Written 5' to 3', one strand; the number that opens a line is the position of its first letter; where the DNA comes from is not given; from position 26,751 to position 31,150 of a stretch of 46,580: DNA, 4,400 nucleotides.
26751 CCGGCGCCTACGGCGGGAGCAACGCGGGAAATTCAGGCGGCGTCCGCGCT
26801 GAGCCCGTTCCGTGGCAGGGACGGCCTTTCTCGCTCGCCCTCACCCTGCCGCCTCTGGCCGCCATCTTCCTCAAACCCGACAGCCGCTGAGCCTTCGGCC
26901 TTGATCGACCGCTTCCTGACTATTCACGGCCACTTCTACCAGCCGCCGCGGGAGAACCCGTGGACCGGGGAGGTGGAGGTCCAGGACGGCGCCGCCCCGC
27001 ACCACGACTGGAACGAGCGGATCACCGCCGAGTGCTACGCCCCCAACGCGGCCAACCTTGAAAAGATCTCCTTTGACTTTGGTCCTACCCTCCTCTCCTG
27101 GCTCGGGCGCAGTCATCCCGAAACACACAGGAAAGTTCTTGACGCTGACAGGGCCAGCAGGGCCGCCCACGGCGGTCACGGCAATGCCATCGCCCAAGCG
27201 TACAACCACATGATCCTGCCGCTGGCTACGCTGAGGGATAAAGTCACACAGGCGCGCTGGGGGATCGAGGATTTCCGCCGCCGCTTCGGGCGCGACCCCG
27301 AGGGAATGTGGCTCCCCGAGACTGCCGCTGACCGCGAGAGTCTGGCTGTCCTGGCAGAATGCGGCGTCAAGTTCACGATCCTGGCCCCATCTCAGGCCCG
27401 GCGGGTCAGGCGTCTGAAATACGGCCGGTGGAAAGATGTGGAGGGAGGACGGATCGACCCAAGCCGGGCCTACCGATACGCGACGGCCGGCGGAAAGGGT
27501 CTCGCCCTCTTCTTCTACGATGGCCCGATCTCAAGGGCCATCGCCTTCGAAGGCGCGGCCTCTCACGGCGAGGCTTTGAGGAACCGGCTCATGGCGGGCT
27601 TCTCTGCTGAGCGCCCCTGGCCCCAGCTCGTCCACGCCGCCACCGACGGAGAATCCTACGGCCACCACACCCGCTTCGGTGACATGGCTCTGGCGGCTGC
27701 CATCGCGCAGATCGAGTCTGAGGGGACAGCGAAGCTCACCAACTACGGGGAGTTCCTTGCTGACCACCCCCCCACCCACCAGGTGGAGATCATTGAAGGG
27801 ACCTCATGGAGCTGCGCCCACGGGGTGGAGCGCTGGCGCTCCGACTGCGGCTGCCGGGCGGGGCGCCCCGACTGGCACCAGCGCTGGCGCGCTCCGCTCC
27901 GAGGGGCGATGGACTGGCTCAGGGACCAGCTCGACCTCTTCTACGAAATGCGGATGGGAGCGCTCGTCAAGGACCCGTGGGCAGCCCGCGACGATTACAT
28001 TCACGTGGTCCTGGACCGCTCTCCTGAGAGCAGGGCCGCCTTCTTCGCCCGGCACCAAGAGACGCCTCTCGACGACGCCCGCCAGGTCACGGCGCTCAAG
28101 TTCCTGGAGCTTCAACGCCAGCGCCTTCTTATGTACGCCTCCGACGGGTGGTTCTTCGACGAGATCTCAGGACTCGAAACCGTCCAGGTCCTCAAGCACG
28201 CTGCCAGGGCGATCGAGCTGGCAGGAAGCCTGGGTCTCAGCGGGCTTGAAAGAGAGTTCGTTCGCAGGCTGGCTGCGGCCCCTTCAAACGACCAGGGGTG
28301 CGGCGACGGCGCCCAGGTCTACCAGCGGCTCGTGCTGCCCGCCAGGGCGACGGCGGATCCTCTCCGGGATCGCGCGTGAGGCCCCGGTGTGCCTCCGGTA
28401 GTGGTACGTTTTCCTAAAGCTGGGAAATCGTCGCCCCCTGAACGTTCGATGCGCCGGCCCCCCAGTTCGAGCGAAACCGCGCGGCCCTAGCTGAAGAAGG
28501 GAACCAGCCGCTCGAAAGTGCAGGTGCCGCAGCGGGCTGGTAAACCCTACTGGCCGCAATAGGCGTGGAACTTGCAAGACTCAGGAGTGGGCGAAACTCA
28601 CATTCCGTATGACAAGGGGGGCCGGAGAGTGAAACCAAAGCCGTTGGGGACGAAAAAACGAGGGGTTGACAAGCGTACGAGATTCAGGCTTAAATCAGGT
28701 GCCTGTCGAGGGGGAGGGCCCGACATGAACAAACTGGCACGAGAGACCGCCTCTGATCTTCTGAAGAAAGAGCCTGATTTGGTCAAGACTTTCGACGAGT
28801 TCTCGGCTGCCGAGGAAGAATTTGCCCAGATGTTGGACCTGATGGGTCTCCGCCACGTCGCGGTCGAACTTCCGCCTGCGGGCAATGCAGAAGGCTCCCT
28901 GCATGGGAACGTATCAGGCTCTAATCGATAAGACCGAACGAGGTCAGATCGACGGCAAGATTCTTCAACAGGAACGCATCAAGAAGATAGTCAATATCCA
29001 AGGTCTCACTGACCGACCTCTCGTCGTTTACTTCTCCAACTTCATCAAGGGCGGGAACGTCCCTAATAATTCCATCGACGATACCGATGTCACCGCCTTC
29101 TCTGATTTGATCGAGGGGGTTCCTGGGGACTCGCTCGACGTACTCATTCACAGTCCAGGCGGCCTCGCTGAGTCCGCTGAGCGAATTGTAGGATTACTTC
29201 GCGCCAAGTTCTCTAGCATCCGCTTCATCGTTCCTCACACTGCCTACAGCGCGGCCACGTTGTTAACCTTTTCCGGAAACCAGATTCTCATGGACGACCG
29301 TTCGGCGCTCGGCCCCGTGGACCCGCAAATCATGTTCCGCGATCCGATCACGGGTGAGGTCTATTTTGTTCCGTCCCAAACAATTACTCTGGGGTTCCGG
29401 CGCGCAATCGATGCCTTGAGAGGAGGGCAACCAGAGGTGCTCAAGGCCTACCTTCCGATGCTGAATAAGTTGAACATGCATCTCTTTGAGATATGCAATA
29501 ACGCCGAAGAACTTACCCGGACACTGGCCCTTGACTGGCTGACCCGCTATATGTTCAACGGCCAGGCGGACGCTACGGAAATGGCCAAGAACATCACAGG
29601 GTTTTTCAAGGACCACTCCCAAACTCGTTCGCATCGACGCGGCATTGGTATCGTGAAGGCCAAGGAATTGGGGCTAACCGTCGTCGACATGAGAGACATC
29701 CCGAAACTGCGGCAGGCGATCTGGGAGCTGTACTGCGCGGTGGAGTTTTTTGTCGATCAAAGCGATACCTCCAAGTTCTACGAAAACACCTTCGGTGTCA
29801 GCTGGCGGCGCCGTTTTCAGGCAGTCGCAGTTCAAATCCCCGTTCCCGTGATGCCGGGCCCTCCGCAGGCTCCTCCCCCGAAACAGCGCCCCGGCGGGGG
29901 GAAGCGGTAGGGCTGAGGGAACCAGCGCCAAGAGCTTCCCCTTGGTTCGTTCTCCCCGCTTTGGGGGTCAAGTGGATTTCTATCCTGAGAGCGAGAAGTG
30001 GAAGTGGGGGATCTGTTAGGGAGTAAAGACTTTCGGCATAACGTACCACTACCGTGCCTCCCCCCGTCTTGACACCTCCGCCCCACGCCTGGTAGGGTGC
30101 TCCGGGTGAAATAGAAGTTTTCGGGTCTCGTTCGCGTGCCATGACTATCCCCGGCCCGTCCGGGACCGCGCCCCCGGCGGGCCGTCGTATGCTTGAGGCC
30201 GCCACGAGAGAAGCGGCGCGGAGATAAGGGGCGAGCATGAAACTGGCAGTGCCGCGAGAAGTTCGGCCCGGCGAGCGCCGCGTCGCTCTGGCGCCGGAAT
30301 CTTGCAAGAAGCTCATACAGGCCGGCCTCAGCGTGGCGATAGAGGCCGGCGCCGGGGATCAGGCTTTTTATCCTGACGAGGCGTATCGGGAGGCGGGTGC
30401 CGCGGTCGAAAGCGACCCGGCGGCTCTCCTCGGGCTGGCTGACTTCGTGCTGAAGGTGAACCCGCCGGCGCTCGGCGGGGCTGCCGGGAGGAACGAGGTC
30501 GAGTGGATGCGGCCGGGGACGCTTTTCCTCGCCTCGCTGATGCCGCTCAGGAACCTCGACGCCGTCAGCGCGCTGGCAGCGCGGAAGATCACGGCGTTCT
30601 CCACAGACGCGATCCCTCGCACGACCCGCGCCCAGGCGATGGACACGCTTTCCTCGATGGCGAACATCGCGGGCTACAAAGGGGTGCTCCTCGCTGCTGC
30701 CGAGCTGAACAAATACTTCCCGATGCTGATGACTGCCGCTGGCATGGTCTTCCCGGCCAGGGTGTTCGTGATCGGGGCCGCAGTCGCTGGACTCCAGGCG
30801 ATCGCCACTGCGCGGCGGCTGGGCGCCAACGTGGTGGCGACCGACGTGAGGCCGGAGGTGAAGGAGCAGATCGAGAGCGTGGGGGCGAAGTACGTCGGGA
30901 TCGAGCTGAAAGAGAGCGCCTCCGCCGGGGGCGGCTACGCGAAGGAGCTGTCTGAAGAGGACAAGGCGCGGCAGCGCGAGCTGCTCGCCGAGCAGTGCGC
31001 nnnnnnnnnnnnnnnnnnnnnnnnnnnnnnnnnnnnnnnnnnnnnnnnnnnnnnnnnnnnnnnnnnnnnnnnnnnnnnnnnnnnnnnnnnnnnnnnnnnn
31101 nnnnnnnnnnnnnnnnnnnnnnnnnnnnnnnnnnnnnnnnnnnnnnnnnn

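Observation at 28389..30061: Transposase-less cargo cassette with perfect 14-bp TIRs and 8-bp target duplication, inserted just upstream of the pntA promoter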

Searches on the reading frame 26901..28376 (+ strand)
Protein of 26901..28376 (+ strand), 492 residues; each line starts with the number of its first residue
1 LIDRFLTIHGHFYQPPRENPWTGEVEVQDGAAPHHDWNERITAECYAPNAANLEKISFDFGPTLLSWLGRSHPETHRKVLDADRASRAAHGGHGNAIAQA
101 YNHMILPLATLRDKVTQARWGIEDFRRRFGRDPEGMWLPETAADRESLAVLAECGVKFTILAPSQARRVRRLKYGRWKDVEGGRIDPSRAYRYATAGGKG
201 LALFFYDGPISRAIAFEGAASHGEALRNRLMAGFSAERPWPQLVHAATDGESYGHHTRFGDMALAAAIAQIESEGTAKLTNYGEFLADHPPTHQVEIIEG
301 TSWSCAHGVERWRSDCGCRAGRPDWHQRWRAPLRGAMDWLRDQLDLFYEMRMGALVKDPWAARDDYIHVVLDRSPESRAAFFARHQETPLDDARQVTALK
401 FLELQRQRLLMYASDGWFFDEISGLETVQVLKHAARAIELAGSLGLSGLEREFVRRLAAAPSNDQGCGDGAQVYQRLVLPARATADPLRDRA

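Call 9: search_protein_families(library=pfam, proteins=[window:26901-28376:+], max_evalue=0.1)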
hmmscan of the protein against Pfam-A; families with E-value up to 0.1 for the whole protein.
window:26901-28376:+ (492 aa): 2 families
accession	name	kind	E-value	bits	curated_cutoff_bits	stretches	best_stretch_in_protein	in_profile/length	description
PF12055.13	DUF3536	-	1.4e-70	238.4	25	1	325-484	1-160/284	Domain of unknown function (DUF3536)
PF03065.20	Glyco_hydro_57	-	1.3e-17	64.5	21.2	1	62-294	70-287/291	Glycosyl hydrolase family 57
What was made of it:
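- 26901..28379 (+): Flanking host gene: GH57/DUF3536 glycoside hydrolase. It is intact and its stop codon lies 9 nt before the duplication. Pfam in call 9.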

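Call 81: find_homologous_proteins(query=window:26901-28376:+, max_evalue=1e-50)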
Query window:26901-28376:+ (492 aa): 8000 proteins with E <= 1e-50 among 8000 candidates; the best 120 are listed.
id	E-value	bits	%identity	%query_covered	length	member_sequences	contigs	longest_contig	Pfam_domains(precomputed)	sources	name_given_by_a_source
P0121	4.8e-253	858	77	97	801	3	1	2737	PF12055.14,PF03065.21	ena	-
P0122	3.3e-252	856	76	98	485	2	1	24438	PF12055.14,PF03065.21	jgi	jgi:alpha-amylase/alpha-mannosidase (GH57 family)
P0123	7.5e-251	851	76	97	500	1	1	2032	PF12055.14,PF03065.21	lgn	-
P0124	2.7e-247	839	74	98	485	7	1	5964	PF12055.14,PF03065.21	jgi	jgi:alpha-amylase/alpha-mannosidase (GH57 family)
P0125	3.9e-247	839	74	98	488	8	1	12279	PF12055.14,PF03065.21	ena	-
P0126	8.3e-244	828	74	98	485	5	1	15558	PF12055.14,PF03065.21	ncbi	-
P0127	1.9e-243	827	75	98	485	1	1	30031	PF12055.14,PF03065.21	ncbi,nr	ncbi:MAG: DUF3536 domain-containing protein [Candidatus Rokubacteria bacterium]|nr:DUF3536 domain-co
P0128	8.1e-243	825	74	99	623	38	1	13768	PF12055.14,PF03065.21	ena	-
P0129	7.8e-241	818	74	97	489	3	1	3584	PF12055.14,PF03065.21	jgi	jgi:alpha-amylase/alpha-mannosidase (GH57 family)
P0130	2.1e-240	817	74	98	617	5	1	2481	PF12055.14,PF03065.21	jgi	-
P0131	4.2e-240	816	73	98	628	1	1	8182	PF12055.14,PF03065.21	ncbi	-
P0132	1.5e-239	814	73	98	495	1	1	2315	PF12055.14,PF03065.21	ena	-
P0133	1.1e-237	808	73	98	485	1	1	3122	PF12055.14,PF03065.21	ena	-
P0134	9.3e-237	805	73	96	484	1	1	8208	PF12055.14,PF03065.21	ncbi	-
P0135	1.2e-236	804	73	96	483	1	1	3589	PF12055.14,PF03065.21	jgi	jgi:alpha-amylase/alpha-mannosidase (GH57 family)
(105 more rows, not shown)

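Call 82: find_encoding_contigs(protein=P0122, flank=6000, max_places=3)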
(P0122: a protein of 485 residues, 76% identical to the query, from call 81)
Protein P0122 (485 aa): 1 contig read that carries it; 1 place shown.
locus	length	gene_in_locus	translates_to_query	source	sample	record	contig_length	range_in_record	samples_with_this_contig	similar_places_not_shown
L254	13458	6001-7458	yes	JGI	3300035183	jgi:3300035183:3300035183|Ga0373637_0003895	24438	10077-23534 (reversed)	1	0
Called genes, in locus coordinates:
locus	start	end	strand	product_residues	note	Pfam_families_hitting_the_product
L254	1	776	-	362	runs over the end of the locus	-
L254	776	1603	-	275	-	PF01814:Hemerythrin, PF10006:DUF2249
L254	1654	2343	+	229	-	PF00027:cNMP_binding, PF13545:HTH_Crp_2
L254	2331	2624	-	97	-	PF12837:Fer4_6 (faint), PF13237:Fer4_10 (faint), PF25160:LdpA_Fe-S-bd (weak), PF12838:Fer4_7, PF13187:Fer4_9 (weak), PF12797:Fer4_2 (weak), PF00037:Fer4, PF13484:Fer4_16 (weak), +1 more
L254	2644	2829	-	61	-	-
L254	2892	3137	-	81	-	-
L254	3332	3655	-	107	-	PF09851:SHOCT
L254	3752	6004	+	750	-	PF22019:GlgB_N, PF02922:CBM_48, PF00128:Alpha-amylase (faint), PF02806:Alpha-amylase_C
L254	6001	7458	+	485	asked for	PF03065:Glyco_hydro_57, PF12055:DUF3536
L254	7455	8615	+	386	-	PF05222:AlaDh_PNT_N, PF02826:2-Hacid_dh_C (faint), PF01262:AlaDh_PNT_C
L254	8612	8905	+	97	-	PF12769:PNTB_4TM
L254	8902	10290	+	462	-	PF02233:PNTB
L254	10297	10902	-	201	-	PF00850:Hist_deacetyl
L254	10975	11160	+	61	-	-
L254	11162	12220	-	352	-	PF04055:Radical_SAM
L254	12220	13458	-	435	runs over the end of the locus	PF00285:Citrate_synt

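Call 83: find_encoding_contigs(protein=P0127, flank=6000, max_places=3)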
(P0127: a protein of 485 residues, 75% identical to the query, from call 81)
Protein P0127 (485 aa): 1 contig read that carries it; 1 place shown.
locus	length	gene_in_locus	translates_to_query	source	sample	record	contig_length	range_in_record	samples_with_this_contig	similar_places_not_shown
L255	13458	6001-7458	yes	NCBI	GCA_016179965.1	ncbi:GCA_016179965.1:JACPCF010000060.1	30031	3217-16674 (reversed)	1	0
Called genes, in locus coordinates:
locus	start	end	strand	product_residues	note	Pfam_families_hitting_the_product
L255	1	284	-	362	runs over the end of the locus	-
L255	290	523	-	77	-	PF09851:SHOCT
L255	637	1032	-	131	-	PF00571:CBS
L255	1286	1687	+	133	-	-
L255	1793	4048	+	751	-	PF22019:GlgB_N, PF02922:CBM_48, PF22019:GlgB_N (weak), PF00128:Alpha-amylase (weak), PF02806:Alpha-amylase_C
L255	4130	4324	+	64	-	-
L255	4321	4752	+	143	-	PF01850:PIN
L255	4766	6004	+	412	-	PF00483:NTP_transferase, PF24894:Hexapep_GlmU, PF25084:LbH_EIF2B (weak), PF25247:LbH_GLGC (weak)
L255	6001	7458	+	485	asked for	PF03065:Glyco_hydro_57, PF12055:DUF3536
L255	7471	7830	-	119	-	PF13650:Asp_protease_2 (faint), PF13975:gag-asp_proteas (weak)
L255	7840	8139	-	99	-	-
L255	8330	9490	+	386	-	PF05222:AlaDh_PNT_N, PF01262:AlaDh_PNT_C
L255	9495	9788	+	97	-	PF12769:PNTB_4TM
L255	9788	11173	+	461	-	PF02233:PNTB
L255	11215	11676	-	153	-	PF08808:RES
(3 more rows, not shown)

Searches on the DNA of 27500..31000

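Call 8: search_rna_families(source=window, start=27500, end=31000, threshold=evalue, max_evalue=1)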
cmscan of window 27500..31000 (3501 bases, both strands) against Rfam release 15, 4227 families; matches with E-value up to 1: 1.
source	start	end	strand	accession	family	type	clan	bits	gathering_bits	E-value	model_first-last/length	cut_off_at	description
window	30434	30517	+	RF00312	snoZ206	Gene; snRNA; snoRNA; CD-box;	-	23.2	50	0.47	1-129/129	no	Small nucleolar RNA Z206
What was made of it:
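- Tried and rejected: Only a sub-threshold snoRNA match, which lies in pntA outside the element (call 8).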

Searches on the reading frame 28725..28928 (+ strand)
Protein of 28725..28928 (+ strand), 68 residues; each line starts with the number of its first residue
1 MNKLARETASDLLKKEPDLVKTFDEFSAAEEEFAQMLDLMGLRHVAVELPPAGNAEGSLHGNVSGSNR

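Call 9: search_protein_families(library=pfam, proteins=[window:28725-28928:+], max_evalue=0.1)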
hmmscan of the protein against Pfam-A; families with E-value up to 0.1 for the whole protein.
window:28725-28928:+ (68 aa): 0 families

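Call 10: search_protein_families(library=padloc, proteins=[window:28725-28928:+], max_evalue=0.1)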
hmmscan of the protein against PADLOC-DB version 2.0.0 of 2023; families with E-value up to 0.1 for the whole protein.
window:28725-28928:+ (68 aa): 0 families
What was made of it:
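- On Known anti-phage defence systems (PADLOC-DB v2): No hit for either cargo protein at E up to 0.1 (call 10).
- Tried and rejected: No hit for either cargo protein (call 10).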

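Call 11: search_protein_families(library=ncbifam, proteins=[window:28725-28928:+], max_evalue=0.1)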
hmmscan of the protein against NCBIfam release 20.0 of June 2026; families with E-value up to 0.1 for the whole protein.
window:28725-28928:+ (68 aa): 0 families

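Call 99: search_protein_families(library=phrogs, proteins=[window:28725-28928:+], max_evalue=0.01)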
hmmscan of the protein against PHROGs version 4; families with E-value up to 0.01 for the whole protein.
window:28725-28928:+ (68 aa): 0 families
